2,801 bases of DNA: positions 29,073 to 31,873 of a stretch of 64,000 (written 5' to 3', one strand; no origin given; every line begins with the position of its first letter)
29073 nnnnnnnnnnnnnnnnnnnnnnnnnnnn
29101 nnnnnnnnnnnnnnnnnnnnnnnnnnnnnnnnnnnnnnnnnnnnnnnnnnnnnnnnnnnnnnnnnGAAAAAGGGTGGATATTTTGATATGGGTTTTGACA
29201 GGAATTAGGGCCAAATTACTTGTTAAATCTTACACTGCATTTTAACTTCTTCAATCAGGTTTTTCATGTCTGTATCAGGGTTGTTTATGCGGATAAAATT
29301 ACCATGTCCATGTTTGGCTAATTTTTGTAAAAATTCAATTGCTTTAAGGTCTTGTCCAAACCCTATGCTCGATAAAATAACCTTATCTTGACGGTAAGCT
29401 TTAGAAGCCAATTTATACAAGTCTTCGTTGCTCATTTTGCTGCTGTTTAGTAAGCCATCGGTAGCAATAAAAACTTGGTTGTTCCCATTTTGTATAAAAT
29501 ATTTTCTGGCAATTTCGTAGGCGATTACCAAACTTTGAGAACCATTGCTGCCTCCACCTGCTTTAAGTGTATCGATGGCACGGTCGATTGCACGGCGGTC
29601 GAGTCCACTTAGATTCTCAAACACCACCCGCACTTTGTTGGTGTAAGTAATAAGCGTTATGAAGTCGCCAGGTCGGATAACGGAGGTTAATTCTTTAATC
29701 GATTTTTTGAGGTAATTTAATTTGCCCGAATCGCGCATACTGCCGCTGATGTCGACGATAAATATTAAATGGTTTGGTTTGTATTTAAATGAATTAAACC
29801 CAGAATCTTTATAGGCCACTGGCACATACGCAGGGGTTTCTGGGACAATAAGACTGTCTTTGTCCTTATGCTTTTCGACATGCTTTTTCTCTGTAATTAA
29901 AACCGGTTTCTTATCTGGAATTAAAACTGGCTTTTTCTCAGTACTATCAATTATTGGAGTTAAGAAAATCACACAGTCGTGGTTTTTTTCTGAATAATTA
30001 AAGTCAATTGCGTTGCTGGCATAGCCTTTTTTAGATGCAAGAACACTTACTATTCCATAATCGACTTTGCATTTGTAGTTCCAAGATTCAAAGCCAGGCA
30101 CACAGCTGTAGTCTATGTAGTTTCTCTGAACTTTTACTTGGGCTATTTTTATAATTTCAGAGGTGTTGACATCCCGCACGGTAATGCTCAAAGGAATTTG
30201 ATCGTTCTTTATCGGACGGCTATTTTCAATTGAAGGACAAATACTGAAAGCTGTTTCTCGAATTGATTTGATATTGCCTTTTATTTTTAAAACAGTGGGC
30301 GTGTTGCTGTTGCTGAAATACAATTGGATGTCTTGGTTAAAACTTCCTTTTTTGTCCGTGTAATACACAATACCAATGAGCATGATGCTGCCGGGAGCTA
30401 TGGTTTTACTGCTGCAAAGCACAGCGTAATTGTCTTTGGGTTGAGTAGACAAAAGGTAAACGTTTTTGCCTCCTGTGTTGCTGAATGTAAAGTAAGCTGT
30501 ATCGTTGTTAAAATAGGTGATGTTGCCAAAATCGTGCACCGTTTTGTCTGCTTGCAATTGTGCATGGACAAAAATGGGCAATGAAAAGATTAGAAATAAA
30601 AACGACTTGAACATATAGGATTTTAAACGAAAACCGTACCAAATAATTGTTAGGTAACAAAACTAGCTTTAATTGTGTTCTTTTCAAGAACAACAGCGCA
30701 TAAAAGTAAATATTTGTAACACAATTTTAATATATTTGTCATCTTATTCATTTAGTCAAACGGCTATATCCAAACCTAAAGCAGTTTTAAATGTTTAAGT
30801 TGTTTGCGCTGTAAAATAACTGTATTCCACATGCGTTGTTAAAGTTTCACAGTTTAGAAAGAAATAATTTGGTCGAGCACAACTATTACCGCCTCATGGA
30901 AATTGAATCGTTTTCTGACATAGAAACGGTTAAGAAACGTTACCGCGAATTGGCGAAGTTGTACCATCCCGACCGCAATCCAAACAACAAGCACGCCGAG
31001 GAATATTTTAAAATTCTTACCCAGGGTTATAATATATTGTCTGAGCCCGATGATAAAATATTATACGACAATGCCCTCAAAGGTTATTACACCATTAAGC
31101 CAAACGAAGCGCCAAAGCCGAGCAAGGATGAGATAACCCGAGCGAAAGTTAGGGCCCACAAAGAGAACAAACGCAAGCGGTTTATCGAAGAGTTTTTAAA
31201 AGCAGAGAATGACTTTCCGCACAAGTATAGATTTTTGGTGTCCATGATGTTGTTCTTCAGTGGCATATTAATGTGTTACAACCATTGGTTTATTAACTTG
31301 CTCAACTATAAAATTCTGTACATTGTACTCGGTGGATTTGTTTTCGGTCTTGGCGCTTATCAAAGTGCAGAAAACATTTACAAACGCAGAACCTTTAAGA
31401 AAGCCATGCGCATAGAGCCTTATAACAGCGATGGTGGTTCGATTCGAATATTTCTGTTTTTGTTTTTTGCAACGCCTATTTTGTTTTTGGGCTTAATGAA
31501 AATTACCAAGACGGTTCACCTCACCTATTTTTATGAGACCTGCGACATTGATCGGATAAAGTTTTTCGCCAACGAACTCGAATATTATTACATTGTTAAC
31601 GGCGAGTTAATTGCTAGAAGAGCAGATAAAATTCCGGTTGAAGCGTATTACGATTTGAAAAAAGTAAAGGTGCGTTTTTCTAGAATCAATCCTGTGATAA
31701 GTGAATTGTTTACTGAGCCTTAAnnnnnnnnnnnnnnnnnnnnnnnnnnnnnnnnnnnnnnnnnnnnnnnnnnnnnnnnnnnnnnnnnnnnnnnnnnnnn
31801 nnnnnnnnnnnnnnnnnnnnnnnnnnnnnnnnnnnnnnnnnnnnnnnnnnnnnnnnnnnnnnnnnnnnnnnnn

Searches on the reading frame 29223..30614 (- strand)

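Call 14: search_protein_families(library=pfam, proteins=[window:29223-30614:-], max_evalue=0.001)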
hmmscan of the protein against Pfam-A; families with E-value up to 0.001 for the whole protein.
window:29223-30614:- (463 aa): 4 families
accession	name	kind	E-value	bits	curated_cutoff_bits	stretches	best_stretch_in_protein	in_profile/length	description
PF07610.17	DUF1573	-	8.9e-13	48.5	26.1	1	21-115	2-98/98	Protein of unknown function (DUF1573)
PF13519.12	VWA_2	-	5.1e-12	46.8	27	1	283-387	1-106/107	von Willebrand factor type A domain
PF00092.34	VWA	-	2.6e-11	44.5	23.8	1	283-453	2-171/174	von Willebrand factor type A domain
PF22544.2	HYDIN_VesB_CFA65-like_Ig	-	2.8e-10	40.8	25.5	1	18-114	1-100/100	HYDIN/CFA65/VesB-like, Ig-like domain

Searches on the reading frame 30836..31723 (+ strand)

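Call 14: search_protein_families(library=pfam, proteins=[window:30836-31723:+], max_evalue=0.001)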
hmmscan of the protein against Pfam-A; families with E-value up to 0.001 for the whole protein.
window:30836-31723:+ (295 aa): 1 family
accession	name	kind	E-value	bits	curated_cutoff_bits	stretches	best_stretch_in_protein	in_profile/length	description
PF00226.36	DnaJ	-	3.5e-17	62.7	27.8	1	16-78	1-63/63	DnaJ domain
